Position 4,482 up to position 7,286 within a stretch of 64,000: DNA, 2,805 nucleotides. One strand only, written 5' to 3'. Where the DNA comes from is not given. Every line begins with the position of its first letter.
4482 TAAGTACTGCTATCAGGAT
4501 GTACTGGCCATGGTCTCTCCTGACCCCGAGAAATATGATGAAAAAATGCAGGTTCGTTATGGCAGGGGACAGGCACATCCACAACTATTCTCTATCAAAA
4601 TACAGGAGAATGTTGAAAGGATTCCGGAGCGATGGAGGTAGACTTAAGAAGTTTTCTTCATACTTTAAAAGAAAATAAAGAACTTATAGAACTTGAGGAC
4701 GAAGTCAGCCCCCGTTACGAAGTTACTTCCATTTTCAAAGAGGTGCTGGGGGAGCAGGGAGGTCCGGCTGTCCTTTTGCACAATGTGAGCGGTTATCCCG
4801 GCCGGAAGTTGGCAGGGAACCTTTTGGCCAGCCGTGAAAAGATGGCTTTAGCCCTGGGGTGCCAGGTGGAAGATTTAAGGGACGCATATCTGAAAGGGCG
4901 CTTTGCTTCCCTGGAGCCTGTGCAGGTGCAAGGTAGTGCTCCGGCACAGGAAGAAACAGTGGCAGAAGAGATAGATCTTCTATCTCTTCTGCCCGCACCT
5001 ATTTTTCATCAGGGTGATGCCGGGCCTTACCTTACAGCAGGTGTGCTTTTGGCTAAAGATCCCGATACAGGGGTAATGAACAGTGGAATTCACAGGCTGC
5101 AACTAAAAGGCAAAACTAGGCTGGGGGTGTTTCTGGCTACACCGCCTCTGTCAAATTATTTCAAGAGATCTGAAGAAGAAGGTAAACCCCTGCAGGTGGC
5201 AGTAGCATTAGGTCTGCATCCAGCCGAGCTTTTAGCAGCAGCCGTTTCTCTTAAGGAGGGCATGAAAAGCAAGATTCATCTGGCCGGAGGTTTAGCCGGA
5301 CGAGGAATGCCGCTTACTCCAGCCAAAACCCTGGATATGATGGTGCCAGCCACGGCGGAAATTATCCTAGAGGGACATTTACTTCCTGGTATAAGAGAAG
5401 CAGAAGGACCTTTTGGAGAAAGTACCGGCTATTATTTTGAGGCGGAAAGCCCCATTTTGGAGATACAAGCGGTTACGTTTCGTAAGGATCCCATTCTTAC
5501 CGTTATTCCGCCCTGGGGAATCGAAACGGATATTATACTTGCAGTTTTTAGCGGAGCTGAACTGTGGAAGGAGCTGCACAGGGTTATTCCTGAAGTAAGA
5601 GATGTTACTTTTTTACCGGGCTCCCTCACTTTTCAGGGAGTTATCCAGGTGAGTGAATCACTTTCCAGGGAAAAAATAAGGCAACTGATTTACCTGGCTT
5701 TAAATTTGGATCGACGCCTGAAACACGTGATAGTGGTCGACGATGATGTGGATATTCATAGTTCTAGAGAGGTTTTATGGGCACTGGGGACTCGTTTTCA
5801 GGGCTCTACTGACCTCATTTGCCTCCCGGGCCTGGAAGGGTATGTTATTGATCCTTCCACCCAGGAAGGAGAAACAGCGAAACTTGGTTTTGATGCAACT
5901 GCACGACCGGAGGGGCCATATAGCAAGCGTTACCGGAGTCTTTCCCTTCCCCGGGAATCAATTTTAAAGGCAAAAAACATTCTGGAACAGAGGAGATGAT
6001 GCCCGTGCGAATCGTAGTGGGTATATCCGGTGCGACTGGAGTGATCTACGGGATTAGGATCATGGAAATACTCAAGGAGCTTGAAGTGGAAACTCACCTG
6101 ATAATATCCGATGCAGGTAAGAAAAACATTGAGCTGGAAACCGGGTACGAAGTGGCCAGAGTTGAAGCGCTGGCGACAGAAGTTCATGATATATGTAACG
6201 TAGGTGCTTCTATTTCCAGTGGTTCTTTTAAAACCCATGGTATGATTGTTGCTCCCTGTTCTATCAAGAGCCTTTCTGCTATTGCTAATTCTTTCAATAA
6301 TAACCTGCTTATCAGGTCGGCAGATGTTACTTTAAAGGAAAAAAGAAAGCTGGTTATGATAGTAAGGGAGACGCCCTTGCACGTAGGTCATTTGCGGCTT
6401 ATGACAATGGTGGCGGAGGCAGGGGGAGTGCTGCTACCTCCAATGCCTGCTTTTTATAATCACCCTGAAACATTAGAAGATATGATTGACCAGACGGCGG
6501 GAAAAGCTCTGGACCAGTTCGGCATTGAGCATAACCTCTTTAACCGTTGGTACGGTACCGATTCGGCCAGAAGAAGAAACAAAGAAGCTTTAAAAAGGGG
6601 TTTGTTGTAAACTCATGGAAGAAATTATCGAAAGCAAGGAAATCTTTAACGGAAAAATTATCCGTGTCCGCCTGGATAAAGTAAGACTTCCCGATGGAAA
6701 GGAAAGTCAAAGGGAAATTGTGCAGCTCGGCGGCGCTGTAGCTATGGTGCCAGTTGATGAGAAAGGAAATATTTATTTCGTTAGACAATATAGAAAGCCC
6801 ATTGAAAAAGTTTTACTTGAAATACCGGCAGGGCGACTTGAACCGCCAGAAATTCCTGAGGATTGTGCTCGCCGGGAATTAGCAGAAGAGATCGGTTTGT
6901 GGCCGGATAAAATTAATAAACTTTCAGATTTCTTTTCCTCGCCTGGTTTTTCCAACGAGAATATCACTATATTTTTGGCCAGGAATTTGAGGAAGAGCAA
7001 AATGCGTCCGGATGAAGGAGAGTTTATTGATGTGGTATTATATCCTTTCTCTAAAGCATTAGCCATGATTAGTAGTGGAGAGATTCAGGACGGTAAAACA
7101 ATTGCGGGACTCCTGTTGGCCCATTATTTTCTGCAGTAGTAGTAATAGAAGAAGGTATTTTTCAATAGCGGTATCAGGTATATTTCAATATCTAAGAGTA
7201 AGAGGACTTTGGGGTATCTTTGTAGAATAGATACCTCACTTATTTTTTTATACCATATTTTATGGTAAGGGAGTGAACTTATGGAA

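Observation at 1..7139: Three-paralog UbiD cluster with KdsC-like phosphatase, 85-aa coupled subunit, UbiX and regulator: phenylphosphate-carboxylase-like system in a Gram-positive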

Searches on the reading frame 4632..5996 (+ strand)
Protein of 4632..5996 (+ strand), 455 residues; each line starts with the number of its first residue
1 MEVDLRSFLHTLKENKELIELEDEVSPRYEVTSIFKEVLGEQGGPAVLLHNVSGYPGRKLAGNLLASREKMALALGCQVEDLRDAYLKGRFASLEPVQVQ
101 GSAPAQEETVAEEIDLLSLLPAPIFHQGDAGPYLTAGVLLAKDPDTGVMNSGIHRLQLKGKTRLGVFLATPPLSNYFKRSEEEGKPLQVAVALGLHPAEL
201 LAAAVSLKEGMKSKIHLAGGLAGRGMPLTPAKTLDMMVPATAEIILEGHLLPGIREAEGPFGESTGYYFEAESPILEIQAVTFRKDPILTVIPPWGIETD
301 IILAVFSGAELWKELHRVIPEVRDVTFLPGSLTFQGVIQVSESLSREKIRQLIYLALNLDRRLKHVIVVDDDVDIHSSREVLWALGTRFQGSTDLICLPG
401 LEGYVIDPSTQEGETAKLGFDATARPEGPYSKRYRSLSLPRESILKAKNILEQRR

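Call 7: search_protein_families(library=pfam, proteins=[window:4632-5996:+], max_evalue=0.01)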
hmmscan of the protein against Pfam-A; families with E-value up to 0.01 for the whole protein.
window:4632-5996:+ (455 aa): 3 families
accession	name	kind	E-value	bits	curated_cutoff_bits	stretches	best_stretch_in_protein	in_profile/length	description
PF01977.22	UbiD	-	1.9e-55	187.7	23.3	1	100-292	5-201/206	3-octaprenyl-4-hydroxybenzoate carboxy-lyase Rift-related domain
PF20696.2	UbiD_C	-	1.4e-22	80.4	24.2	1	305-422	6-127/127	3-octaprenyl-4-hydroxybenzoate carboxy-lyase C-terminal domain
PF20695.2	UbiD_N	-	4.2e-18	65.6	24.3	1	10-82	2-70/78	3-octaprenyl-4-hydroxybenzoate carboxy-lyase N-terminal domain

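Call 8: search_protein_families(library=ncbifam, proteins=[window:4632-5996:+], max_evalue=0.01)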
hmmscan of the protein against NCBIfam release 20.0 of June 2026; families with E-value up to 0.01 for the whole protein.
window:4632-5996:+ (455 aa): 7 families
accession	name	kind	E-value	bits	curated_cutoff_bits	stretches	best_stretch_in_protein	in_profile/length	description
TIGR00148.1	TIGR00148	subfamily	4.8e-90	302.3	244.85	1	5-424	1-437/438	UbiD family decarboxylase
NF041204.1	VdcC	exception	3.9e-88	295.9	650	1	4-428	3-441/467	non-oxidative hydroxyarylic acid decarboxylases subunit C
TIGR03701.1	mena_SCO4490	equivalog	5.7e-53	180.2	495.9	2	92-400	105-416/433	menaquinone biosynthesis decarboxylase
NF008175.0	PRK10922.1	equivalog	1.4e-38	132.7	788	2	98-428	123-461/497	4-hydroxy-3-polyprenylbenzoate decarboxylase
TIGR02724.1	phenyl_P_beta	equivalog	2.4e-34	118.5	468.95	1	3-392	1-405/472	phenylphosphate carboxylase subunit beta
TIGR02723.1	phenyl_P_alpha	equivalog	7e-31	107.4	564.6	1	6-391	11-406/485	phenylphosphate carboxylase subunit alpha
NF041219.1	BagN_FevL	exception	4.8e-29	101.2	1000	1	4-292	19-323/502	bagremycin/ferroverdin biosynthesis UbiD family decarboxylase BagN/FevL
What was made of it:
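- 4632..5999 (+): ppcX: third UbiD-family protein (455 aa), not a Ppc alpha or beta orthologue. Its function is not established. Call 8: passes only the generic TIGR00148 model.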

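Call 40: search_solved_structures(query=window:4632-5996:+, max_evalue=1e-20, show_alignments=2)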
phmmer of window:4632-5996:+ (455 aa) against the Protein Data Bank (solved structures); distinct sequences matched with E-value up to 1e-20: 38.
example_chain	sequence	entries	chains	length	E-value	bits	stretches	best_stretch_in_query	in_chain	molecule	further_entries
6h6v_A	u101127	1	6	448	1.7e-80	274.6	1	4-449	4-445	3-polyprenyl-4-hydroxybenzoate decarboxylase and related decarboxylases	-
6h6x_B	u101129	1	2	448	4.5e-80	273.2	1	4-449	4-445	3-polyprenyl-4-hydroxybenzoate decarboxylase and related decarboxylases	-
5o3m_A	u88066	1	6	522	1.1e-54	189.5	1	4-410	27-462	Protocatechuate decarboxylase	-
5ny5_A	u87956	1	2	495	7.3e-53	183.5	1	4-411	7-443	3,4-dihydroxybenzoate decarboxylase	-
5o3n_A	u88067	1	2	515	8.4e-53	183.3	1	4-411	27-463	3,4-dihydroxybenzoate decarboxylase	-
7ae4_A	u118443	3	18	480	2.7e-43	152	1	4-431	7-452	Phenolic acid decarboxylase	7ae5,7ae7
6da6_A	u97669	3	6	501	3.4e-41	145.1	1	4-394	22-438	UbiD-like decarboxylase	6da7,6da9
7pda_A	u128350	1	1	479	5.5e-41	144.4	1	4-395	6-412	UbiD family decarboxylase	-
7p9q_A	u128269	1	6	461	1.3e-38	136.6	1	2-435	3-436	AnInD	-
2idb_A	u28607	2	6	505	1.2e-37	133.4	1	4-430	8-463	3-octaprenyl-4-hydroxybenzoate carboxy-lyase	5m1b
5m1c_A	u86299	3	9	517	1.3e-37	133.2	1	4-430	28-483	3-octaprenyl-4-hydroxybenzoate carboxy-lyase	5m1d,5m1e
7nf0_A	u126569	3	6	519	4.4e-34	121.6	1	4-414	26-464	Ferulic acid decarboxylase 1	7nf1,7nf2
9gqr_A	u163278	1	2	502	9.3e-34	120.6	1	5-411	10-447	decarboxylase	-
7ney_A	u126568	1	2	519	4.3e-33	118.4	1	4-414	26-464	Ferulic acid decarboxylase 1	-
8y64_A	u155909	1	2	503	4e-32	115.2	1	3-416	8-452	Ferulic acid decarboxylase 1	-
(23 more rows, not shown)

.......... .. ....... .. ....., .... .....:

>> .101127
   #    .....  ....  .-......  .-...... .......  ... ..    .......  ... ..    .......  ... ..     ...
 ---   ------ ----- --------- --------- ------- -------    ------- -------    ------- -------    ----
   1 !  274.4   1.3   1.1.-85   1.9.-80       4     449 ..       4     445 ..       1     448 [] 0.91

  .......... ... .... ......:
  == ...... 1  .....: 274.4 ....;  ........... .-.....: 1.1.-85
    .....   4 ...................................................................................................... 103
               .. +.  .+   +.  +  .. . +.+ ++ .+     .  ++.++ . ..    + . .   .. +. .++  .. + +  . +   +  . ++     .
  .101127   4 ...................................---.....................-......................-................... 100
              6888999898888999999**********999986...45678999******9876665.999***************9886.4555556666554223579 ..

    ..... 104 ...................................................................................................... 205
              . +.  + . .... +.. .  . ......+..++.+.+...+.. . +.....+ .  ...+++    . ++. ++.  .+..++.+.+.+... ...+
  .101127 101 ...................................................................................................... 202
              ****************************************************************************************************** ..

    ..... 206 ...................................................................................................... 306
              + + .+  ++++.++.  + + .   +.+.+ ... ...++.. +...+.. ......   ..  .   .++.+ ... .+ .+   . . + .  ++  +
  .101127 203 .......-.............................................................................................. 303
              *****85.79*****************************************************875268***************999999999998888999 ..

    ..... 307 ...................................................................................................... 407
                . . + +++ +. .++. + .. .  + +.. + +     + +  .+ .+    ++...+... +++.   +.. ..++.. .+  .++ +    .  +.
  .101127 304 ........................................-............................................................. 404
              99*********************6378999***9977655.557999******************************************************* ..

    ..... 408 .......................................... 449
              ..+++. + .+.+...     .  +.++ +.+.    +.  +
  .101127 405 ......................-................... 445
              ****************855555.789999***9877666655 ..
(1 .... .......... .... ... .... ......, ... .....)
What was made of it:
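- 4632..5999 (+): Call 40: closest solved structures are 6h6v and 6h6x (274 bits).
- Tried and rejected: PpcX as an HmfF (furandicarboxylate decarboxylase) orthologue was considered because 6h6v and 6h6x are the closest structures (call 40).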

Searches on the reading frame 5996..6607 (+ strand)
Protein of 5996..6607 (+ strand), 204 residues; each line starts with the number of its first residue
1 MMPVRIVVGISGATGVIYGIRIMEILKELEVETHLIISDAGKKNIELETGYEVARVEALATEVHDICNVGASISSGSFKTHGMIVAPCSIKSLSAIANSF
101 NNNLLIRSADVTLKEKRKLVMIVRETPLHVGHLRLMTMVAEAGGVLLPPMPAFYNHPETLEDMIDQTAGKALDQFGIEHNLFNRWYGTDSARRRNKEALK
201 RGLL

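Call 7: search_protein_families(library=pfam, proteins=[window:5996-6607:+], max_evalue=0.01)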
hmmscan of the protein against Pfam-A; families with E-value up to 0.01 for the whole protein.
window:5996-6607:+ (204 aa): 1 family
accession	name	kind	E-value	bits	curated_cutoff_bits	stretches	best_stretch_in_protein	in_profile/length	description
PF02441.25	Flavoprotein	-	1.9e-41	141.8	22.7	1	5-174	2-161/162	Flavoprotein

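Call 8: search_protein_families(library=ncbifam, proteins=[window:5996-6607:+], max_evalue=0.01)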
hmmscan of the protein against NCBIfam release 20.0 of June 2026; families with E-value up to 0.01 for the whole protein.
window:5996-6607:+ (204 aa): 6 families
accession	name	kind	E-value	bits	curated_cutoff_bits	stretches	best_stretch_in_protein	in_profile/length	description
NF004685.0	PRK06029.1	subfamily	1.6e-77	259.8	188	1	5-187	3-186/187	UbiX family flavin prenyltransferase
TIGR00421.1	ubiX_pad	subfamily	1.3e-73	246.6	108.9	1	5-185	1-181/181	UbiX family flavin prenyltransferase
NF041206.1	VdcB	exception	4.5e-73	244.8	290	1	5-187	1-184/184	non-oxidative hydroxyarylic acid decarboxylases subunit B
NF041218.1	BagM_FevK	exception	2e-58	197.3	420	1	4-191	1-189/215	bagremycin/ferroverdin biosynthesis UbiX family decarboxylase BagM/FevK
TIGR00521.1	coaBC_dfp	equivalog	8.4e-05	21.8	219.7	1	5-106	5-106/392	bifunctional phosphopantothenoylcysteine decarboxylase/phosphopantothenate--cysteine ligase CoaBC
TIGR02852.1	spore_dpaB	equivalog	0.0024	17.3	229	1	79-123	79-123/187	dipicolinate synthase subunit B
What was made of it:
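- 5996..6610 (+): ppcY/ubiX: flavin prenyltransferase that makes prFMN. Call 8: NF004685 at 259.8 bits against 188, and TIGR00421 at 246.6 against 108.9.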

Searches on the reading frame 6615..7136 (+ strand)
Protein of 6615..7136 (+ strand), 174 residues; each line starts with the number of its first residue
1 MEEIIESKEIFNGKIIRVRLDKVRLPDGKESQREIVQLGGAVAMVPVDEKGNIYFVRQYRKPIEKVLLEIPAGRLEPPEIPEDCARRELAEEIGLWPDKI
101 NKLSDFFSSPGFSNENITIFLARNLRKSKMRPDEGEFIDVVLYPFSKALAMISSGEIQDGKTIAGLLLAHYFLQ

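Call 7: search_protein_families(library=pfam, proteins=[window:6615-7136:+], max_evalue=0.01)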
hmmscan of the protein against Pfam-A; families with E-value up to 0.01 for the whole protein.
window:6615-7136:+ (174 aa): 1 family
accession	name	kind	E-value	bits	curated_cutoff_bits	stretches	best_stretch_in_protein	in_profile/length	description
PF00293.34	NUDIX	-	9.4e-17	61.7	21.1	1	40-152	4-120/134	NUDIX domain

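Call 8: search_protein_families(library=ncbifam, proteins=[window:6615-7136:+], max_evalue=0.01)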
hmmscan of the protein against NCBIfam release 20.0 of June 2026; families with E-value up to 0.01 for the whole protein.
window:6615-7136:+ (174 aa): 12 families
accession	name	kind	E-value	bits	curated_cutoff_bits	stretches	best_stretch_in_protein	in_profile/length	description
NF008736.0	PRK11762.1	equivalog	4.1e-26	91.6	169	1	3-174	9-182/186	ADP compounds hydrolase NudE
TIGR00052.1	TIGR00052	subfamily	2.2e-18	66.5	79.55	1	29-168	34-185/188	nudix-type nucleoside diphosphatase, YffH/AdpP family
NF011585.0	PRK15009.1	equivalog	8.3e-16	58.2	234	1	33-166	39-179/191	GDP-mannose pyrophosphatase NudK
NF008003.0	PRK10729.1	equivalog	7.6e-10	38.4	248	1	24-122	39-146/210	ADP-ribose diphosphatase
TIGR00586.1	mutt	equivalog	6.8e-08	32.6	97.9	1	42-119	9-83/129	8-oxo-dGTP diphosphatase MutT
NF008044.0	PRK10776.1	equivalog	4.2e-06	26.7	148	1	48-119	13-82/130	8-oxo-dGTP diphosphatase MutT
NF041652.1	Nud_hyd_Dein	equivalog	1.3e-05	25.5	200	1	41-132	15-110/152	Nudix hydrolase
NF001937.0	PRK00714.1-4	equivalog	0.00029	20.5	139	1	41-103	10-68/161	RNA pyrophosphohydrolase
NF006530.0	PRK08999.1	equivalog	0.00041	19.5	245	1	42-102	9-69/315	Nudix family hydrolase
NF001935.0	PRK00714.1-2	equivalog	0.0028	17.2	259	1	42-102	11-67/183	RNA pyrophosphohydrolase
NF001938.0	PRK00714.1-5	equivalog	0.0033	16.8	116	1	41-96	15-75/172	RNA pyrophosphohydrolase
TIGR02705.1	nudix_YtkD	equivalog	0.0042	16.6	154.4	1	68-105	47-84/156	RNA deprotection pyrophosphohydrolase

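Call 49: search_protein_families(library=pfam, proteins=[window:6615-7136:+], max_evalue=1)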
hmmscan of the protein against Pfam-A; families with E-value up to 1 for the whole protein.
window:6615-7136:+ (174 aa): 1 family
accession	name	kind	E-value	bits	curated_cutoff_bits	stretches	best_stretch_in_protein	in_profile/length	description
PF00293.34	NUDIX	-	9.4e-17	61.7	21.1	1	40-152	4-120/134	NUDIX domain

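Call 51: search_solved_structures(query=window:6615-7136:+, max_evalue=1e-8)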
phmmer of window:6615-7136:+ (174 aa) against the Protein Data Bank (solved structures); distinct sequences matched with E-value up to 1e-8: 26.
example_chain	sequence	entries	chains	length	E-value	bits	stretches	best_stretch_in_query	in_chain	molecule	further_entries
8wv3_A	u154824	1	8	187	6.3e-36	126.7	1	2-165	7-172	ADP-ribose pyrophosphatase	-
9jax_E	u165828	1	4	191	6.8e-36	126.6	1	2-165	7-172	ADP-ribose pyrophosphatase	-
8zr8_A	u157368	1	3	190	1.3e-35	125.7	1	2-165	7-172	Methanol dehydrogenase activator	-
5c7q_A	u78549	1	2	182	7.8e-29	103.6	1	2-172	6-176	NudF protein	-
5c7t_A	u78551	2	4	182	2.1e-28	102.3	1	2-172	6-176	NudF protein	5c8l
1mk1_A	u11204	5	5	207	2.8e-27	98.6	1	3-170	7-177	ADPR pyrophosphatase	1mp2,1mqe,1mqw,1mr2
5i8u_G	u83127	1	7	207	3e-27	98.5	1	3-170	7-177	ADP-ribose pyrophosphatase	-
1v8i_A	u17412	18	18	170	4.9e-26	94.5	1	13-173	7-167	ADP-ribose pyrophosphatase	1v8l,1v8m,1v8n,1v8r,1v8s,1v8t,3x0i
1v8v_A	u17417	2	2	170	1.3e-25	93.2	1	13-173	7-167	ADP-ribose pyrophosphatase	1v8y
1v8u_A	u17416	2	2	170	1.3e-25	93.2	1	13-173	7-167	ADP-ribose pyrophosphatase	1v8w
2yvm_A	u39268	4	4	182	1.1e-22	83.7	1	15-170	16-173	MutT/nudix family protein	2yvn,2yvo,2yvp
3o6z_A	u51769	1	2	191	8.3e-15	58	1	31-164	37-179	GDP-mannose pyrophosphatase nudK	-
3o52_A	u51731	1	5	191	1.1e-14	57.6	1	31-164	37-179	GDP-mannose pyrophosphatase nudK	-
1viu_A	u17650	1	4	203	1.3e-14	57.3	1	31-164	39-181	ADP-ribose pyrophosphatase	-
3o61_A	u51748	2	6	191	7.8e-14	54.8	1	31-164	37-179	GDP-mannose pyrophosphatase nudK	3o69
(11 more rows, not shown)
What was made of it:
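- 6615..7139 (+): NudF/ADP-ribose-pyrophosphatase-type Nudix hydrolase, 4 nt after ubiX. It is a candidate DMAPP-to-DMAP phosphohydrolase feeding UbiX (inferred). It could also simply be housekeeping. Calls 7, 8 and 51 give the family assignment.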
